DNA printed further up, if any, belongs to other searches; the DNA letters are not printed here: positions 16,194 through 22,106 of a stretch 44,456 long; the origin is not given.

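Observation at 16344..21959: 1871-aa single-polypeptide SF1B helicase + endonuclease-fold protein of an uncharacterised family, with its own promoter and terminator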

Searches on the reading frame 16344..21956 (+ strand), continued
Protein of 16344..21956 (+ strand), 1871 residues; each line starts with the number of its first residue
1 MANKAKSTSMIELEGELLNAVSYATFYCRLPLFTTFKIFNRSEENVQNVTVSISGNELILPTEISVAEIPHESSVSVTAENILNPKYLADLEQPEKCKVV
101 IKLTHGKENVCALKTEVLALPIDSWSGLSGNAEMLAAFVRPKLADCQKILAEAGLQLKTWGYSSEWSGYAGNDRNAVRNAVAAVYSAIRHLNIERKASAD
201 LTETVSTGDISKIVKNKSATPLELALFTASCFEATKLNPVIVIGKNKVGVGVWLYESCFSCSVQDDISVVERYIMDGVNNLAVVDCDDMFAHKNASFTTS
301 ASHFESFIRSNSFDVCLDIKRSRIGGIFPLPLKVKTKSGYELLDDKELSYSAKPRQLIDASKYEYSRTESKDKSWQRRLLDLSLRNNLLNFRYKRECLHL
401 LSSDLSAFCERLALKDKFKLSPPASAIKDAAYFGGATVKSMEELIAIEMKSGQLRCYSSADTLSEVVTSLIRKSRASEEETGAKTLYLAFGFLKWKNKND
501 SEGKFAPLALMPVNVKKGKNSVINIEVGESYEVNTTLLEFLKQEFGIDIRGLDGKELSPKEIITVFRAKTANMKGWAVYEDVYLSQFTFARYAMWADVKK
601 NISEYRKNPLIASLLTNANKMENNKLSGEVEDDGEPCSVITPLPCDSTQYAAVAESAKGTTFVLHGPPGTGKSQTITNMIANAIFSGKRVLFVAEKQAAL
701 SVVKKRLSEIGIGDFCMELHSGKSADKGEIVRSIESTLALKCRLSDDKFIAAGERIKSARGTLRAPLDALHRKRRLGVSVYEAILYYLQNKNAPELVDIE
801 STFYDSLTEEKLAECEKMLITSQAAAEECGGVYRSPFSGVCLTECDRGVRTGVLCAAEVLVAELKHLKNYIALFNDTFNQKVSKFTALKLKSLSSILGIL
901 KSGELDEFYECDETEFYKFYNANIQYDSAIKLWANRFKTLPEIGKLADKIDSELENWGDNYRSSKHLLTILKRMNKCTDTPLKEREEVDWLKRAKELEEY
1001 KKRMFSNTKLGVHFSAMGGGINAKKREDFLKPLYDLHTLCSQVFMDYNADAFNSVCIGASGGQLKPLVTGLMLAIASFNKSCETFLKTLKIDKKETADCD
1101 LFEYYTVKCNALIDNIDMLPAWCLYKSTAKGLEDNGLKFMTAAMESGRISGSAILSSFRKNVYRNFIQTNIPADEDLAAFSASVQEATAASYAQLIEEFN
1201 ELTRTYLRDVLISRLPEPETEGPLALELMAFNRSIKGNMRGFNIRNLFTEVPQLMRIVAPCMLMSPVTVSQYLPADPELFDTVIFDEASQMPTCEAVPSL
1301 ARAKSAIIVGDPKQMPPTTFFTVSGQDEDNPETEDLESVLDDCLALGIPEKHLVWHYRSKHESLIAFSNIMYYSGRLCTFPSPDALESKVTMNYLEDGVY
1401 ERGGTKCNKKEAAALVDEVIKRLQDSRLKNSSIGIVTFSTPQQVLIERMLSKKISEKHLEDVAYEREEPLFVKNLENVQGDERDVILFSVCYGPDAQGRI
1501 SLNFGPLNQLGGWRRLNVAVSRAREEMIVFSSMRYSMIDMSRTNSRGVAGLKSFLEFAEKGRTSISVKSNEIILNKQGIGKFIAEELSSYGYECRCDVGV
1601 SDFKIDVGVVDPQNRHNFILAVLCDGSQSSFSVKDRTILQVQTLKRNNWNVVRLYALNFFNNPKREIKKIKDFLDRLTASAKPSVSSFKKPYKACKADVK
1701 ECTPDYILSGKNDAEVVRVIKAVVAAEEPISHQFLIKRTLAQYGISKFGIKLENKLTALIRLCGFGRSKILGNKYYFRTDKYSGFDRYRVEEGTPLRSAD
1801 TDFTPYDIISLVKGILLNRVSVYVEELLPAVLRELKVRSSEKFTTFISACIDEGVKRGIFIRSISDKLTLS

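Call 14: find_homologous_proteins(query=window:16344-21956:+, max_evalue=1e-10)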
Query window:16344-21956:+ (1871 aa): 892 proteins with E <= 1e-10 among 8000 candidates; the best 120 are listed.
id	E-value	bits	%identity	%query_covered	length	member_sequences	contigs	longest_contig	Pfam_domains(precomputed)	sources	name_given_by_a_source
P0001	0.0e+0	4211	100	100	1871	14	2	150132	PF13195.12,PF13087.13,PF13086.13,PF01443.25,PF13604.13,PF13245.13,PF18741.8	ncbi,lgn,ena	-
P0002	0.0e+0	3750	87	100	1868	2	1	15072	PF13195.12,PF13087.13,PF13086.13,PF01443.25,PF13604.13,PF13245.13,PF18741.8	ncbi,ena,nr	ncbi:MAG: DUF4011 domain-containing protein [Clostridia bacterium]|nr:DUF4011 domain-containing prot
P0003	0.0e+0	3745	87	100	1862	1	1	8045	PF13195.12,PF13087.13,PF13086.13,PF01443.25,PF13604.13,PF13245.13,PF18741.8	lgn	-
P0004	0.0e+0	3672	85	100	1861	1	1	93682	PF13195.12,PF13087.13,PF13086.13,PF01443.25,PF13604.13,PF13245.13,PF18741.8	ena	-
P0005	0.0e+0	3666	85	100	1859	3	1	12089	PF13195.12,PF13087.13,PF13086.13,PF01443.25,PF13604.13,PF13245.13,PF18741.8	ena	-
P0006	0.0e+0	3635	83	100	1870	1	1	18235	PF13195.12,PF13087.13,PF13086.13,PF01443.25,PF13604.13,PF13245.13,PF18741.8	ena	-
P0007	0.0e+0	3632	84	100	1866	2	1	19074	PF13195.12,PF13087.13,PF13086.13,PF01443.25,PF13604.13,PF13245.13,PF18741.8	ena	-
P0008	0.0e+0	3601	83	100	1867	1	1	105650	PF13195.12,PF13087.13,PF13086.13,PF01443.25,PF13604.13,PF13245.13,PF18741.8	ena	-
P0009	0.0e+0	3600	83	100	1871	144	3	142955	PF13195.12,PF13087.13,PF13086.13,PF01443.25,PF13604.13,PF13245.13,PF18741.8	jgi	-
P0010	0.0e+0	3543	82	100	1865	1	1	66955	PF13195.12,PF13087.13,PF13086.13,PF01443.25,PF13604.13,PF13245.13,PF18741.8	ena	-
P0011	0.0e+0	3508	81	100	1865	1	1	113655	PF13195.12,PF13087.13,PF13086.13,PF01443.25,PF13604.13,PF13245.13,PF18741.8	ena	-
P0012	0.0e+0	3490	81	100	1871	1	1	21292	PF13195.12,PF13087.13,PF13086.13,PF01443.25,PF13604.13,PF13245.13,PF18741.8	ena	-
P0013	0.0e+0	3305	76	100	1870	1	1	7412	PF13195.12,PF13087.13,PF13086.13,PF01443.25,PF13604.13,PF13245.13,PF18741.8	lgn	-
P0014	0.0e+0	3304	76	100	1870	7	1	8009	PF13195.12,PF13087.13,PF13086.13,PF01443.25,PF13604.13,PF13245.13,PF18741.8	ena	-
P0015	0.0e+0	3294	75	100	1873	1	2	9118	PF13195.12,PF13087.13,PF13086.13,PF01443.25,PF13604.13,PF13245.13,PF18741.8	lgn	-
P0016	0.0e+0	3286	75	100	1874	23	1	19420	PF13195.12,PF13087.13,PF13086.13,PF01443.25,PF13604.13,PF13245.13,PF18741.8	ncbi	-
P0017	0.0e+0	3275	75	100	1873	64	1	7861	PF13195.12,PF13087.13,PF13086.13,PF01443.25,PF13604.13,PF13245.13,PF18741.8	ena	-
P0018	0.0e+0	3244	74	100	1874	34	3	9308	PF13195.12,PF13087.13,PF13086.13,PF01443.25,PF13604.13,PF13245.13,PF18741.8,PF04851.22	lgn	-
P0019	0.0e+0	3242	74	100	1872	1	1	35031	PF13195.12,PF13087.13,PF13086.13,PF01443.25,PF13245.13,PF18741.8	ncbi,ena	-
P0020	0.0e+0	3238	74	100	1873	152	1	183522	PF13195.12,PF13087.13,PF13086.13,PF01443.25,PF13604.13,PF13245.13,PF18741.8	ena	-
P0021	0.0e+0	3234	74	100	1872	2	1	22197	PF13195.12,PF13087.13,PF13086.13,PF01443.25,PF13604.13,PF13245.13,PF18741.8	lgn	-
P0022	0.0e+0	3211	73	100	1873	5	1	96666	PF13195.12,PF13087.13,PF13086.13,PF01443.25,PF13604.13,PF13245.13,PF18741.8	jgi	-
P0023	0.0e+0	3210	74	100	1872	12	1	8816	PF13195.12,PF13087.13,PF13086.13,PF01443.25,PF13604.13,PF13245.13,PF18741.8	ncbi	-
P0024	0.0e+0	3203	73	100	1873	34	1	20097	PF13195.12,PF13087.13,PF13086.13,PF01443.25,PF13604.13,PF13245.13,PF18741.8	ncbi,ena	-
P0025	0.0e+0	3202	73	100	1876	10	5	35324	PF13195.12,PF13087.13,PF13086.13,PF01443.25,PF13604.13,PF13245.13,PF18741.8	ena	-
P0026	0.0e+0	3196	73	100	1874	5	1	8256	PF13195.12,PF13087.13,PF13086.13,PF01443.25,PF13604.13,PF13245.13,PF18741.8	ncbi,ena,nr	ncbi:MAG: DUF4011 domain-containing protein [Clostridia bacterium]|nr:DUF4011 domain-containing prot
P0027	0.0e+0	3194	74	100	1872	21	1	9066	PF11784.14,PF13195.12,PF13087.13,PF13086.13,PF01443.25,PF13604.13,PF13245.13,PF18741.8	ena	-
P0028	0.0e+0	3190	74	99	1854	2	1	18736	PF13195.12,PF13087.13,PF13086.13,PF01443.25,PF13604.13,PF13245.13,PF18741.8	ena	-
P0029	0.0e+0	3188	73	100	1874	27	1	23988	PF13195.12,PF13087.13,PF13086.13,PF01443.25,PF13604.13,PF13245.13,PF18741.8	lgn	-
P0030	0.0e+0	3187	73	100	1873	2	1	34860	PF11784.14,PF13195.12,PF13087.13,PF13086.13,PF01443.25,PF13604.13,PF13245.13,PF18741.8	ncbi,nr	ncbi:MAG: DUF3320 domain-containing protein [Clostridia bacterium]|nr:DUF3320 domain-containing prot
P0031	0.0e+0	3185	73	100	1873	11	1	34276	PF13195.12,PF13087.13,PF13086.13,PF01443.25,PF13604.13,PF13245.13,PF18741.8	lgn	-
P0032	0.0e+0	3177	73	100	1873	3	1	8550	PF13195.12,PF13087.13,PF13086.13,PF01443.25,PF13604.13,PF13245.13,PF18741.8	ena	-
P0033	0.0e+0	3174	73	100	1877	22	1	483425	PF13195.12,PF13087.13,PF13086.13,PF01443.25,PF13604.13,PF13245.13,PF18741.8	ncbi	-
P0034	0.0e+0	3085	71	100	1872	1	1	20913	PF13195.12,PF13087.13,PF13086.13,PF01443.25,PF13604.13,PF13245.13,PF18741.8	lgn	-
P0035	0.0e+0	3051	69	100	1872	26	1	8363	PF13195.12,PF13087.13,PF13086.13,PF01443.25,PF13604.13,PF13245.13,PF18741.8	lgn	-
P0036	0.0e+0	3038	70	100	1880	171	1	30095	PF13195.12,PF13087.13,PF13086.13,PF01443.25,PF13604.13,PF13245.13,PF18741.8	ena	-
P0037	0.0e+0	3038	69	100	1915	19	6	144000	PF13195.12,PF13087.13,PF13086.13,PF01443.25,PF13604.13,PF13245.13,PF18741.8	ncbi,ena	-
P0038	0.0e+0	3024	70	100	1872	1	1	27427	PF13195.12,PF13087.13,PF13086.13,PF13604.13,PF13245.13,PF18741.8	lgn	-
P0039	0.0e+0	3021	69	100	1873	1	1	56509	PF13195.12,PF13087.13,PF13086.13,PF01443.25,PF13604.13,PF13245.13,PF18741.8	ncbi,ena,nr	ncbi:MAG: DUF4011 domain-containing protein [Clostridia bacterium]|nr:DUF4011 domain-containing prot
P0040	0.0e+0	3015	69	100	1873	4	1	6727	PF13195.12,PF13087.13,PF13086.13,PF01443.25,PF13604.13,PF13245.13,PF18741.8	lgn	-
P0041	0.0e+0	3012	69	100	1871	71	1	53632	PF13195.12,PF13087.13,PF13086.13,PF01443.25,PF13604.13,PF13245.13,PF18741.8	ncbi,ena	-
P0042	0.0e+0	3007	69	100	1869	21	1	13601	PF13195.12,PF13087.13,PF13086.13,PF01443.25,PF13604.13,PF13245.13,PF18741.8,PF04851.22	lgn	-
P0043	0.0e+0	3002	69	100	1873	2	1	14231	PF13195.12,PF13087.13,PF13086.13,PF01443.25,PF13604.13,PF13245.13,PF18741.8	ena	-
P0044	0.0e+0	3002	69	100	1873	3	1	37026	PF13195.12,PF13087.13,PF13086.13,PF01443.25,PF13604.13,PF13245.13,PF18741.8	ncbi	-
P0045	0.0e+0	3000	69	100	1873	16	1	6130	PF13195.12,PF13087.13,PF13086.13,PF01443.25,PF13604.13,PF13245.13,PF18741.8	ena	-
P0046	0.0e+0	2999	69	100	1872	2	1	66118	PF13195.12,PF13087.13,PF13086.13,PF01443.25,PF13604.13,PF13245.13,PF18741.8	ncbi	-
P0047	0.0e+0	2995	68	100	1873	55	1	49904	PF13195.12,PF13087.13,PF13086.13,PF01443.25,PF13604.13,PF13245.13,PF18741.8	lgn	-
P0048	0.0e+0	2992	68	100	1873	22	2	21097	PF13195.12,PF13087.13,PF13086.13,PF01443.25,PF13604.13,PF13245.13,PF18741.8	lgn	-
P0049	0.0e+0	2979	68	100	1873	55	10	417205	PF13195.12,PF13087.13,PF13086.13,PF01443.25,PF13604.13,PF13245.13,PF18741.8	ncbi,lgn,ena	-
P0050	0.0e+0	2979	68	100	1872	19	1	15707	PF13195.12,PF13087.13,PF13086.13,PF01443.25,PF13604.13,PF13245.13,PF18741.8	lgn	-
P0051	0.0e+0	2974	68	100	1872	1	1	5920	PF13195.12,PF13087.13,PF13086.13,PF13604.13,PF13245.13,PF18741.8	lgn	-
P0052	0.0e+0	2967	68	100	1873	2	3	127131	PF13195.12,PF13087.13,PF13086.13,PF01443.25,PF13604.13,PF13245.13,PF18741.8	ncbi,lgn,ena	-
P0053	0.0e+0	2966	68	100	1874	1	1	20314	PF13195.12,PF13087.13,PF13086.13,PF01443.25,PF13604.13,PF13245.13,PF18741.8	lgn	-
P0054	0.0e+0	2962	68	100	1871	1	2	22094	PF13195.12,PF13087.13,PF13086.13,PF01443.25,PF13604.13,PF13245.13,PF18741.8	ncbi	-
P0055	0.0e+0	2961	68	100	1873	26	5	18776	PF13195.12,PF13087.13,PF13086.13,PF01443.25,PF13604.13,PF13245.13,PF18741.8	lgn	-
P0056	0.0e+0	2958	68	100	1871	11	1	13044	PF13195.12,PF13087.13,PF13086.13,PF01443.25,PF13604.13,PF13245.13,PF18741.8,PF04851.22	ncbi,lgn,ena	-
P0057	0.0e+0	2956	68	100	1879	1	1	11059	PF13195.12,PF13087.13,PF13086.13,PF01443.25,PF13604.13,PF13245.13,PF18741.8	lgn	-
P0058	0.0e+0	2956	68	100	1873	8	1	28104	PF13195.12,PF13087.13,PF13086.13,PF01443.25,PF13604.13,PF13245.13,PF18741.8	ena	-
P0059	0.0e+0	2950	68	100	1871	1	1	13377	PF13195.12,PF13087.13,PF13086.13,PF01443.25,PF13604.13,PF13245.13,PF18741.8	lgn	-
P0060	0.0e+0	2948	68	100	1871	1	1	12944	PF13195.12,PF13087.13,PF13086.13,PF01443.25,PF13604.13,PF13245.13,PF18741.8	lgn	-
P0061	0.0e+0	2947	68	100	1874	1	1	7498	PF13195.12,PF13087.13,PF13086.13,PF01443.25,PF13604.13,PF13245.13,PF18741.8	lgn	-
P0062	0.0e+0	2945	68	100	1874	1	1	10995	PF13195.12,PF13087.13,PF13086.13,PF01443.25,PF13604.13,PF13245.13,PF18741.8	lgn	-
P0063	0.0e+0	2943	67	100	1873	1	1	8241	PF13195.12,PF13087.13,PF13086.13,PF01443.25,PF13604.13,PF13245.13,PF18741.8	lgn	-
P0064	0.0e+0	2942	67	100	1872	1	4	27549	PF13195.12,PF13087.13,PF13086.13,PF01443.25,PF13604.13,PF13245.13,PF18741.8,PF04851.22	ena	-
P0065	0.0e+0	2940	68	99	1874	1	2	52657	PF13195.12,PF13087.13,PF13086.13,PF01443.25,PF13604.13,PF13245.13,PF18741.8,PF04851.22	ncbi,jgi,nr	ncbi:MAG: DUF4011 domain-containing protein [Clostridiales bacterium]|nr:DUF4011 domain-containing p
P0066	0.0e+0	2939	67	100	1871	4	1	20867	PF13195.12,PF13087.13,PF13086.13,PF01443.25,PF13604.13,PF13245.13,PF18741.8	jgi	-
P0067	0.0e+0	2936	67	99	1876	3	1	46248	PF13195.12,PF13087.13,PF13086.13,PF01443.25,PF13604.13,PF13245.13,PF18741.8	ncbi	ncbi:MAG: DUF4011 domain-containing protein [Candidatus Coproplasma sp.]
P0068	0.0e+0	2926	67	100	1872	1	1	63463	PF13195.12,PF13087.13,PF13086.13,PF13604.13,PF13245.13,PF18741.8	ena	-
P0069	0.0e+0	2925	67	100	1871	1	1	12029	PF13195.12,PF13087.13,PF13086.13,PF13604.13,PF13245.13,PF18741.8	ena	-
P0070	0.0e+0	2925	67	100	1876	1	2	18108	PF13195.12,PF13087.13,PF13086.13,PF01443.25,PF13604.13,PF13245.13,PF18741.8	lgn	-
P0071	0.0e+0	2921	67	100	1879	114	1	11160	PF13195.12,PF13087.13,PF13086.13,PF01443.25,PF13604.13,PF13245.13,PF18741.8,PF04851.22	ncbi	-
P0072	0.0e+0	2920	67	100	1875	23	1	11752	PF13195.12,PF13087.13,PF13086.13,PF13604.13,PF13245.13,PF18741.8,PF04851.22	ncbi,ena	-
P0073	0.0e+0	2917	67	100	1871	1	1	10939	PF13195.12,PF13087.13,PF13086.13,PF01443.25,PF13604.13,PF13245.13,PF18741.8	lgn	-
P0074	0.0e+0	2908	67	100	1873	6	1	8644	PF13195.12,PF13087.13,PF13086.13,PF01443.25,PF13604.13,PF13245.13,PF18741.8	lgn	-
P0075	0.0e+0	2903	67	100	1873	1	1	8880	PF13195.12,PF13087.13,PF13086.13,PF01443.25,PF13604.13,PF13245.13,PF18741.8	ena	-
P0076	0.0e+0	2902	67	100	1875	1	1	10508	PF13195.12,PF13087.13,PF13086.13,PF01443.25,PF13604.13,PF13245.13,PF18741.8,PF04851.22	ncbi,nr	ncbi:MAG: DUF4011 domain-containing protein [Clostridia bacterium]|nr:DUF4011 domain-containing prot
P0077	0.0e+0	2901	68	99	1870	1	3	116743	PF13195.12,PF13087.13,PF13086.13,PF01443.25,PF13604.13,PF13245.13,PF18741.8,PF04851.22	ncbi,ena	-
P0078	0.0e+0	2899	67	100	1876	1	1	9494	PF13195.12,PF13087.13,PF13086.13,PF13604.13,PF13245.13,PF18741.8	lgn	-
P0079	0.0e+0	2897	66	99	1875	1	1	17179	PF13195.12,PF13087.13,PF13086.13,PF01443.25,PF13604.13,PF13245.13,PF18741.8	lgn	-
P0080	0.0e+0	2890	67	100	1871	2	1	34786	PF13195.12,PF13087.13,PF13086.13,PF01443.25,PF13604.13,PF13245.13,PF18741.8,PF04851.22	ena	-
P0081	0.0e+0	2885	66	100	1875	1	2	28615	PF13195.12,PF13087.13,PF13086.13,PF01443.25,PF13604.13,PF13245.13,PF18741.8,PF04851.22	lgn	-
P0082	0.0e+0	2880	67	100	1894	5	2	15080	PF13195.12,PF13087.13,PF13086.13,PF01443.25,PF13604.13,PF13245.13,PF18741.8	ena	-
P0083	0.0e+0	2879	66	100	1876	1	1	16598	PF13195.12,PF13087.13,PF13086.13,PF01443.25,PF13604.13,PF13245.13,PF18741.8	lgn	-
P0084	0.0e+0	2879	67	100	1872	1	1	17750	PF13195.12,PF13087.13,PF13086.13,PF01443.25,PF13604.13,PF13245.13,PF18741.8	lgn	-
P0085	0.0e+0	2879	66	100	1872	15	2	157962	PF11784.14,PF13195.12,PF13087.13,PF13086.13,PF01443.25,PF13604.13,PF13245.13,PF18741.8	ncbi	-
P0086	0.0e+0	2876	66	100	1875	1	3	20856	PF13195.12,PF13087.13,PF13086.13,PF01443.25,PF13604.13,PF13245.13,PF18741.8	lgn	-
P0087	0.0e+0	2872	67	100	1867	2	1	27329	PF13195.12,PF13087.13,PF13086.13,PF01443.25,PF13604.13,PF13245.13,PF18741.8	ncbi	-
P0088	0.0e+0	2870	66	100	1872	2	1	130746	PF13195.12,PF13087.13,PF13086.13,PF01443.25,PF13604.13,PF13245.13,PF18741.8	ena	-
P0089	0.0e+0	2870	66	100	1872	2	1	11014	PF13195.12,PF13087.13,PF13086.13,PF01443.25,PF13604.13,PF13245.13,PF18741.8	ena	-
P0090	0.0e+0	2865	66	100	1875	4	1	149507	PF13195.12,PF13087.13,PF13086.13,PF01443.25,PF13604.13,PF13245.13,PF18741.8,PF04851.22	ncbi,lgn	-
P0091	0.0e+0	2865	66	100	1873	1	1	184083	PF13195.12,PF13087.13,PF13086.13,PF01443.25,PF13604.13,PF13245.13,PF18741.8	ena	-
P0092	0.0e+0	2857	65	100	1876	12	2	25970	PF11784.14,PF13195.12,PF13087.13,PF13086.13,PF01443.25,PF13604.13,PF13245.13,PF18741.8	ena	-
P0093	0.0e+0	2854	66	99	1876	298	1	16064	PF13195.12,PF13087.13,PF13086.13,PF01443.25,PF13604.13,PF13245.13,PF18741.8,PF04851.22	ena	-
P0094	0.0e+0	2850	66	100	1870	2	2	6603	PF11784.14,PF13195.12,PF13087.13,PF13086.13,PF01443.25,PF13604.13,PF13245.13,PF18741.8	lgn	-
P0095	0.0e+0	2848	65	100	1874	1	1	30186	PF13195.12,PF13087.13,PF13086.13,PF01443.25,PF13604.13,PF13245.13,PF18741.8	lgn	-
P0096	0.0e+0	2847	66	100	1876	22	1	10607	PF13195.12,PF13087.13,PF13086.13,PF01443.25,PF13604.13,PF13245.13,PF18741.8,PF04851.22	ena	-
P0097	0.0e+0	2847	66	100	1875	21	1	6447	PF13195.12,PF13087.13,PF13086.13,PF13604.13,PF13245.13,PF18741.8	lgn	-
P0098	0.0e+0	2846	66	100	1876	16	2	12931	PF13195.12,PF13087.13,PF13086.13,PF01443.25,PF13604.13,PF13245.13,PF18741.8,PF04851.22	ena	-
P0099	0.0e+0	2846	66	99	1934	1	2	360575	PF13195.12,PF13087.13,PF13086.13,PF01443.25,PF13604.13,PF13245.13,PF18741.8,PF04851.22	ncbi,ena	-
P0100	0.0e+0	2846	66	99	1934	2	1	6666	PF13195.12,PF13087.13,PF13086.13,PF01443.25,PF13604.13,PF13245.13,PF18741.8,PF04851.22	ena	-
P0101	0.0e+0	2842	66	99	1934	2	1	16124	PF13195.12,PF13087.13,PF13086.13,PF01443.25,PF13604.13,PF13245.13,PF18741.8,PF04851.22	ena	-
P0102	0.0e+0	2842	66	100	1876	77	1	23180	PF13195.12,PF13087.13,PF13086.13,PF01443.25,PF13604.13,PF13245.13,PF18741.8,PF04851.22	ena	-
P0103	0.0e+0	2839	65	100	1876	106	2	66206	PF13195.12,PF13087.13,PF13086.13,PF13604.13,PF13245.13,PF18741.8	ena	-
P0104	0.0e+0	2839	66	99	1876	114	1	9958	PF13195.12,PF13087.13,PF13086.13,PF01443.25,PF13604.13,PF13245.13,PF18741.8,PF04851.22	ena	-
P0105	0.0e+0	2836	65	99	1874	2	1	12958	PF13195.12,PF13087.13,PF13086.13,PF01443.25,PF13604.13,PF13245.13,PF18741.8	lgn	-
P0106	0.0e+0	2834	66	99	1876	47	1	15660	PF13195.12,PF13087.13,PF13086.13,PF01443.25,PF13604.13,PF13245.13,PF18741.8,PF04851.22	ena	-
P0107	0.0e+0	2834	66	100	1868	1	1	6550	PF13195.12,PF13087.13,PF13086.13,PF01443.25,PF13604.13,PF13245.13,PF18741.8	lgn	-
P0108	0.0e+0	2830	66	100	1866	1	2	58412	PF13195.12,PF13087.13,PF13086.13,PF01443.25,PF13604.13,PF13245.13,PF18741.8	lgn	-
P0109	0.0e+0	2825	64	100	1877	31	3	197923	PF13195.12,PF13087.13,PF13086.13,PF01443.25,PF13604.13,PF13245.13,PF18741.8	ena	-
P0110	0.0e+0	2825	65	99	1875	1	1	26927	PF13195.12,PF13087.13,PF13086.13,PF01443.25,PF13604.13,PF13245.13,PF18741.8,PF04851.22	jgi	jgi:hypothetical protein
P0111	0.0e+0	2819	70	92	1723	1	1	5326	PF13195.12,PF13087.13,PF13086.13,PF13604.13,PF13245.13,PF18741.8,PF04851.22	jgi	jgi:hypothetical protein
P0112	0.0e+0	2819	65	100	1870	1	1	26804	PF13195.12,PF13087.13,PF13086.13,PF01443.25,PF13604.13,PF13245.13,PF18741.8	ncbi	-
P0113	0.0e+0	2818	65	100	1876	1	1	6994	PF13195.12,PF13087.13,PF13086.13,PF01443.25,PF13604.13,PF13245.13,PF18741.8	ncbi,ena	-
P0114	0.0e+0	2818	64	100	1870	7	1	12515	PF11784.14,PF13195.12,PF13087.13,PF13086.13,PF01443.25,PF13604.13,PF13245.13,PF18741.8,PF04851.22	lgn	-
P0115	0.0e+0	2815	65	100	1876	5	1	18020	PF13195.12,PF13087.13,PF13086.13,PF01443.25,PF13604.13,PF13245.13,PF18741.8,PF04851.22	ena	-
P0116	0.0e+0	2809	64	100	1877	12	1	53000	PF11784.14,PF13195.12,PF13087.13,PF13086.13,PF01443.25,PF13604.13,PF13245.13,PF18741.8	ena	-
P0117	0.0e+0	2809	64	100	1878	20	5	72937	PF13195.12,PF13087.13,PF13086.13,PF01443.25,PF13604.13,PF13245.13,PF18741.8,PF04851.22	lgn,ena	-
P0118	0.0e+0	2808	65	100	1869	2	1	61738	PF13195.12,PF13087.13,PF13086.13,PF01443.25,PF13604.13,PF13245.13,PF18741.8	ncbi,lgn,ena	-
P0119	0.0e+0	2801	64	100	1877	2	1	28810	PF13195.12,PF13087.13,PF13086.13,PF01443.25,PF13604.13,PF13245.13,PF18741.8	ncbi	-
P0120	0.0e+0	2800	65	100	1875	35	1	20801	PF13195.12,PF13087.13,PF13086.13,PF01443.25,PF13604.13,PF13245.13,PF18741.8,PF04851.22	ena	-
